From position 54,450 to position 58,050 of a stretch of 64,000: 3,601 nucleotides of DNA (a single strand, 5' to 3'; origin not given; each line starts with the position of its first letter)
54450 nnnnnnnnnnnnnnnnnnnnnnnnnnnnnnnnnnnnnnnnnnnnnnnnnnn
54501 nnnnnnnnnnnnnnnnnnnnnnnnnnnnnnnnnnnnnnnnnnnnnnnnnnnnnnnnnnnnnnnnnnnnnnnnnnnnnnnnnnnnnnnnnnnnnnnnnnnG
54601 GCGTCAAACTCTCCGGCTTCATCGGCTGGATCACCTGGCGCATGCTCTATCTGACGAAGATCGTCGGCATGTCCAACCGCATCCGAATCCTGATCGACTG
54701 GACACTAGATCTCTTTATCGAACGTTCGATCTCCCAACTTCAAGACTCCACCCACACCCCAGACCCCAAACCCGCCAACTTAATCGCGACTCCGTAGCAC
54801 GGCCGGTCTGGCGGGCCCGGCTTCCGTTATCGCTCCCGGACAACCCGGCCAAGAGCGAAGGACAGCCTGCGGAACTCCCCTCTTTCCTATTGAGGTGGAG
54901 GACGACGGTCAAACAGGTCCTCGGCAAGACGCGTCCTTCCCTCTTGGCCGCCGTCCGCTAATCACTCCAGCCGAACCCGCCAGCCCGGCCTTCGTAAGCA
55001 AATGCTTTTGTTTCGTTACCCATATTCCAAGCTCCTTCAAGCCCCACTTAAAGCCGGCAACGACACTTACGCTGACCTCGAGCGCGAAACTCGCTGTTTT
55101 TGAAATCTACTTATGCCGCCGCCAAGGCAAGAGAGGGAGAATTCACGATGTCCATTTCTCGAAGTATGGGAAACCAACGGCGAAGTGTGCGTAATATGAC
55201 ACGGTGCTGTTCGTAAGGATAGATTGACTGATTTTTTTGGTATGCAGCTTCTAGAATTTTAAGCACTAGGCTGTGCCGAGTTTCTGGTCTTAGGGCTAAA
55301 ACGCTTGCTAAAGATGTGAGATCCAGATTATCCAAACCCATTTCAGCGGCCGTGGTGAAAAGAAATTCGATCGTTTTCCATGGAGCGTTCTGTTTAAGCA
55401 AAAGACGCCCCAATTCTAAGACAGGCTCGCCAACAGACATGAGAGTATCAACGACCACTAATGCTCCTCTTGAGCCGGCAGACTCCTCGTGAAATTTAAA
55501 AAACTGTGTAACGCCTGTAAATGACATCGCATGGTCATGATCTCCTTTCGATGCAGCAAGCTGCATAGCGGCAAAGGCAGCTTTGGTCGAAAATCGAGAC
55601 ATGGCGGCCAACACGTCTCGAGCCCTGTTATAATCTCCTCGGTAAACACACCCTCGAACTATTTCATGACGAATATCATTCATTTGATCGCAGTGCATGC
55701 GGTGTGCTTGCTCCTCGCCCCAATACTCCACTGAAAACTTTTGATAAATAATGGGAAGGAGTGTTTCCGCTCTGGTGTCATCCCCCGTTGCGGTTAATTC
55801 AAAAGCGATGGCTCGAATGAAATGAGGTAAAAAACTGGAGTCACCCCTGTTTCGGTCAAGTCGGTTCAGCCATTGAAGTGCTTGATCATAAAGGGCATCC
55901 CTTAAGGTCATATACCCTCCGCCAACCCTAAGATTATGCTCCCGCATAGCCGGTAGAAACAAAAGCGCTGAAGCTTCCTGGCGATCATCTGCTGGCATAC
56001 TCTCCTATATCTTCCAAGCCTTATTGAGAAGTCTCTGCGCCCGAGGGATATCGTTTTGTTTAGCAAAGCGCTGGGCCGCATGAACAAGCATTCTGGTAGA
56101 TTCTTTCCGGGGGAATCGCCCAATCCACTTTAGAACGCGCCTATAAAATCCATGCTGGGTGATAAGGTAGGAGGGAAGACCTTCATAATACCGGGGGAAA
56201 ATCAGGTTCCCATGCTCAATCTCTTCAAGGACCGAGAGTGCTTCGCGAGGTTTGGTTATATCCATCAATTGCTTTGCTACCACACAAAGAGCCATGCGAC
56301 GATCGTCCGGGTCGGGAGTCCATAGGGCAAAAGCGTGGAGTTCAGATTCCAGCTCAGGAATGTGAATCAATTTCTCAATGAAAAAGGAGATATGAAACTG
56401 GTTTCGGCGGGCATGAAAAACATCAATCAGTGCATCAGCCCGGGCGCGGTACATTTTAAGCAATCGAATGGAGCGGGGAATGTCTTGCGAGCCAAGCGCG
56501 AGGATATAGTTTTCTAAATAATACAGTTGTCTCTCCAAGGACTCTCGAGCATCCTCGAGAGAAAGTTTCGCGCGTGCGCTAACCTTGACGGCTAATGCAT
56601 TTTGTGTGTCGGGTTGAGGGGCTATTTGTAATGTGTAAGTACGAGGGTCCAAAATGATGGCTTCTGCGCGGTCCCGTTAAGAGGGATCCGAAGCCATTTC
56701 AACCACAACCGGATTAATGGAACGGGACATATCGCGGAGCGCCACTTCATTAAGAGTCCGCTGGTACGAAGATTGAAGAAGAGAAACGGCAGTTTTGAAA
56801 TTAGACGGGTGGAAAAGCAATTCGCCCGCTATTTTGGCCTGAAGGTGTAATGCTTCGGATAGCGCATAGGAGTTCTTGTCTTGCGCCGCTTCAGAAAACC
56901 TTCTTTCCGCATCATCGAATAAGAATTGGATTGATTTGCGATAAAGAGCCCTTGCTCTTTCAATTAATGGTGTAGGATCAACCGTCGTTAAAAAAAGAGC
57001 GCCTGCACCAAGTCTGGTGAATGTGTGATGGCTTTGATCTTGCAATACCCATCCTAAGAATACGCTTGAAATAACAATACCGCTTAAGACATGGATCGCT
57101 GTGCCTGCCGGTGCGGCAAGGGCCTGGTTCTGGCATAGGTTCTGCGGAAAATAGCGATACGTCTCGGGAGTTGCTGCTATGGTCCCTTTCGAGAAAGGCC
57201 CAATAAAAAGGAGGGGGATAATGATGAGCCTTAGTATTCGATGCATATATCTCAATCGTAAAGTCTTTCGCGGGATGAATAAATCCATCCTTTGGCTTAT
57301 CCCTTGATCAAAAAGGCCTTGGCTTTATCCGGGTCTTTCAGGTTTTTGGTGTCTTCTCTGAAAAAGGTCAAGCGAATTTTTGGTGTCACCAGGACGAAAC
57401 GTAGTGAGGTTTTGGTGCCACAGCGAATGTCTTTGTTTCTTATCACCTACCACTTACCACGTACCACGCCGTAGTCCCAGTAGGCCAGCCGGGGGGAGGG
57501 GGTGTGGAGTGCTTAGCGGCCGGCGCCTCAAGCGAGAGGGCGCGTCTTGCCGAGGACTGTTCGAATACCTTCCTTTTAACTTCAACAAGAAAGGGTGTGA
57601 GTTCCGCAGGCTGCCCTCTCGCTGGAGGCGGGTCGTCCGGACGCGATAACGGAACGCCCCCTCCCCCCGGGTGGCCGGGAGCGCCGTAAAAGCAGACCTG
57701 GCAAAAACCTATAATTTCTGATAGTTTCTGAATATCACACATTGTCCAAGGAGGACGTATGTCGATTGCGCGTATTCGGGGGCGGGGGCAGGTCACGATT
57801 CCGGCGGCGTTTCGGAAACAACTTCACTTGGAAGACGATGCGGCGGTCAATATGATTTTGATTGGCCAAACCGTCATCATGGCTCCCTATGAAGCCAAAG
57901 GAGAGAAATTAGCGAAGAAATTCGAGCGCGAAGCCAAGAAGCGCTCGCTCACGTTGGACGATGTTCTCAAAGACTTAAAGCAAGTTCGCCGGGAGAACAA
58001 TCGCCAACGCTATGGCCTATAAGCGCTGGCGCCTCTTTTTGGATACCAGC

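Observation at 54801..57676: Two diverged copies of a ~190-nt rod-shaped element with compensatory helix changes, inverted around a low-GC islet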

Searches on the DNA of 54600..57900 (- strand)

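Call 7: search_rna_families(source=window, start=54600, end=57900, threshold=evalue, max_evalue=10, show_alignments=3)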
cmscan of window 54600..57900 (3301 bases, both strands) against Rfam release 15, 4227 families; matches with E-value up to 10: 1.
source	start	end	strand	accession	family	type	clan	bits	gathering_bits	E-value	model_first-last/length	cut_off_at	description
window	54800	54919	+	RF01234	SNORA47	Gene; snRNA; snoRNA; HACA-box;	-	16.1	45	3.8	1-138/138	no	Small nucleolar RNA SNORA47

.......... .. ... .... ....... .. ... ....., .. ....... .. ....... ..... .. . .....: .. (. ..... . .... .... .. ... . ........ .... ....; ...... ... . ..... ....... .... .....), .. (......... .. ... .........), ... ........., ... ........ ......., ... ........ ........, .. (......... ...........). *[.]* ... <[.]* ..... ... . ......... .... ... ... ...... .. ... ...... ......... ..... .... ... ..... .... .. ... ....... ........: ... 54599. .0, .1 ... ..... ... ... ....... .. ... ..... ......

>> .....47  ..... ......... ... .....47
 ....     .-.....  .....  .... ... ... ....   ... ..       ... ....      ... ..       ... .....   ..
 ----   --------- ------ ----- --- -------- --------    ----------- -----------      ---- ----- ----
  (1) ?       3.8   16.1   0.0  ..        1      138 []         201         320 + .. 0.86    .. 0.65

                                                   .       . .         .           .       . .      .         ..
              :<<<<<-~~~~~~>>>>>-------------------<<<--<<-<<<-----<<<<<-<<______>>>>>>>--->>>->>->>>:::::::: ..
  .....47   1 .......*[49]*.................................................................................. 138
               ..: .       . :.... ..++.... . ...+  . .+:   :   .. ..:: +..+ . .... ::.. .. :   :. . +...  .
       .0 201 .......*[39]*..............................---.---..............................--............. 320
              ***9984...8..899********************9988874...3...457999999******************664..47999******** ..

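Call 37: build_rna_model(alignment_id=A3, structure=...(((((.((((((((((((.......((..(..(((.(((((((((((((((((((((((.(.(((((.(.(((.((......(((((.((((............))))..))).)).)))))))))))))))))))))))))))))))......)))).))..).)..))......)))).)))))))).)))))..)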
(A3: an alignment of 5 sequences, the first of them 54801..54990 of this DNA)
Model R1 built from alignment A3 (5 sequences, 200 columns); structure: as given.
model positions 192; base pairs 67; branch points 0; effective number of sequences 1.03; information 0.589 bits per position. Calibrated on 0.2 Mb of random sequence (short: E-values are rough).
structure used (alignment columns):
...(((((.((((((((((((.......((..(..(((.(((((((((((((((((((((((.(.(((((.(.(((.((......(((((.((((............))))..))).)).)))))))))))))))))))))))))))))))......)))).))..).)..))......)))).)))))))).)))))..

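Call 38: search_with_rna_model(model_id=R1, source=window, filters=off, max_evalue=10)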
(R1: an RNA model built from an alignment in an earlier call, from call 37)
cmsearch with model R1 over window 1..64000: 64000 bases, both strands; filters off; matches with E-value up to 10: 48.
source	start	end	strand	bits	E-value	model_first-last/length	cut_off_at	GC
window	57482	57677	+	177.7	1.5e-33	1-192/192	no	0.66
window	54801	54991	-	171.2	2.9e-32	1-192/192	no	0.66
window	57482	57677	-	26.2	0.0017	1-192/192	no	0.66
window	54800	54991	+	16.4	0.15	1-192/192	no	0.67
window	23120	23248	+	15.9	0.19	1-192/192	no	0.5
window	20337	20410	-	15.5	0.23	46-140/192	no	0.47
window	20337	20410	+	15.3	0.25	1-192/192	no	0.47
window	23147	23211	-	14.3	0.39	1-192/192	no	0.54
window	44224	44321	+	13.6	0.54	1-192/192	no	0.58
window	29493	29641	-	13.2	0.66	1-192/192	no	0.52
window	17764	17803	+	11.9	1.2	1-192/192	no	0.75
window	29538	29616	+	11.3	1.5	42-150/192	no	0.54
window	17764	17803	-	10.6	2.1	1-192/192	no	0.75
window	38915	38956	-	9.9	2.9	1-192/192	no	0.62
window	39551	39589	+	9.8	3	1-192/192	no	0.72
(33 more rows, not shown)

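Call 39: search_with_rna_model(model_id=R1, sources=[L099, L100, L101, L102, L096, L097, L098, L037, L035, L042, L074], max_evalue=10)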
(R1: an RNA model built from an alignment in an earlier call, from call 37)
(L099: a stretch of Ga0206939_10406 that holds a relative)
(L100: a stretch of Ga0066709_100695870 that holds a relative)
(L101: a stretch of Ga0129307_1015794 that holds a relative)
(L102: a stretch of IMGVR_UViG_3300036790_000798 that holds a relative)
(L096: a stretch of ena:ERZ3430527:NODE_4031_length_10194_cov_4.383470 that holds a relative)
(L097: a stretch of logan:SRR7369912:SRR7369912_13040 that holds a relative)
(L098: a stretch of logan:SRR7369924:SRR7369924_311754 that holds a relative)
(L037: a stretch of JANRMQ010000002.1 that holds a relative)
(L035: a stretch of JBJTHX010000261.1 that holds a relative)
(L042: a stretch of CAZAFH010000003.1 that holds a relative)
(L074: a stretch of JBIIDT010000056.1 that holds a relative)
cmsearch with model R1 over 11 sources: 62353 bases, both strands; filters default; matches with E-value up to 10: 14.
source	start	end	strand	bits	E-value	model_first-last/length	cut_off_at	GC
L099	2900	3090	-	200.4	4.5e-38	1-192/192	no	0.64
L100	20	213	+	186.6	2.4e-35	1-192/192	no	0.66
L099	3736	3926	+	175.2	4.5e-33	1-192/192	no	0.63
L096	8341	8531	-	171.2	2.8e-32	1-192/192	no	0.66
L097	4542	4732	-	171.2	2.8e-32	1-192/192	no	0.66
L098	1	183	+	156.8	2e-29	14-192/192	5'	0.65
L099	2900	3090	+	21.1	0.017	1-192/192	no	0.64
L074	2276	2324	+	14.7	0.31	1-192/192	no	0.8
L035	979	1022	-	13.7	0.5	1-192/192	no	0.84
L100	280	305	+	10.6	2.1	1-192/192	no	0.88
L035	2219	2263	+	10.5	2.2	1-192/192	no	0.78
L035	979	1022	+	10.2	2.5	1-192/192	no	0.84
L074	2378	2451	+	8.6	5.1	1-192/192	no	0.78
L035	4384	4426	+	7.4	9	1-192/192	no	0.74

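Call 48: search_with_rna_model(model_id=R1, sources=[L103, L104, L105, L106, L107], max_evalue=1)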
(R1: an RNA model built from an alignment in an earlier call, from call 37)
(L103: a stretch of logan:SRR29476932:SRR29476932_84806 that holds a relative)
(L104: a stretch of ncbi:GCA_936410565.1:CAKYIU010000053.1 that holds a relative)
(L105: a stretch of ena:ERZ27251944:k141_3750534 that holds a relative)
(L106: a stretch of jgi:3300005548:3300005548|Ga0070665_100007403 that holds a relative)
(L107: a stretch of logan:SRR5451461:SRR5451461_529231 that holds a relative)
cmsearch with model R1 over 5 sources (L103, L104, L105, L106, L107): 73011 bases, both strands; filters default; matches with E-value up to 1: 1.
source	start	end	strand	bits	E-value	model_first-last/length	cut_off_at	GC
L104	6264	6461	-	88.4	8.9e-16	1-192/192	no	0.65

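Call 50: search_with_rna_model(model_id=R1, source=L104, filters=off, max_evalue=5, show_alignments=1)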
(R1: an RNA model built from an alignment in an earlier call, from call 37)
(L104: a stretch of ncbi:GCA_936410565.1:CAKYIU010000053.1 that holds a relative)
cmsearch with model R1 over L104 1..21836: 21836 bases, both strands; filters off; matches with E-value up to 5: 10.
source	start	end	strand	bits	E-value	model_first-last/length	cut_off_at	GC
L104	6264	6461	-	88.3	2.7e-16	1-192/192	no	0.65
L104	18231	18262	-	8.5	1.9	1-192/192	no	0.66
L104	6232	6359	+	8.2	2.2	1-192/192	no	0.66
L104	18231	18262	+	8.1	2.2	1-192/192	no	0.66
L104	13255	13306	+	7.3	3.2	1-192/192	no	0.52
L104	8167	8229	-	7.1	3.6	1-192/192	no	0.59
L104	2276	2337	+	6.9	3.9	1-192/192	no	0.56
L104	7603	7644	-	6.7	4.4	1-192/192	no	0.52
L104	14851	14909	-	6.6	4.5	1-192/192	no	0.68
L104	16355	16418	+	6.4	4.8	1-192/192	no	0.69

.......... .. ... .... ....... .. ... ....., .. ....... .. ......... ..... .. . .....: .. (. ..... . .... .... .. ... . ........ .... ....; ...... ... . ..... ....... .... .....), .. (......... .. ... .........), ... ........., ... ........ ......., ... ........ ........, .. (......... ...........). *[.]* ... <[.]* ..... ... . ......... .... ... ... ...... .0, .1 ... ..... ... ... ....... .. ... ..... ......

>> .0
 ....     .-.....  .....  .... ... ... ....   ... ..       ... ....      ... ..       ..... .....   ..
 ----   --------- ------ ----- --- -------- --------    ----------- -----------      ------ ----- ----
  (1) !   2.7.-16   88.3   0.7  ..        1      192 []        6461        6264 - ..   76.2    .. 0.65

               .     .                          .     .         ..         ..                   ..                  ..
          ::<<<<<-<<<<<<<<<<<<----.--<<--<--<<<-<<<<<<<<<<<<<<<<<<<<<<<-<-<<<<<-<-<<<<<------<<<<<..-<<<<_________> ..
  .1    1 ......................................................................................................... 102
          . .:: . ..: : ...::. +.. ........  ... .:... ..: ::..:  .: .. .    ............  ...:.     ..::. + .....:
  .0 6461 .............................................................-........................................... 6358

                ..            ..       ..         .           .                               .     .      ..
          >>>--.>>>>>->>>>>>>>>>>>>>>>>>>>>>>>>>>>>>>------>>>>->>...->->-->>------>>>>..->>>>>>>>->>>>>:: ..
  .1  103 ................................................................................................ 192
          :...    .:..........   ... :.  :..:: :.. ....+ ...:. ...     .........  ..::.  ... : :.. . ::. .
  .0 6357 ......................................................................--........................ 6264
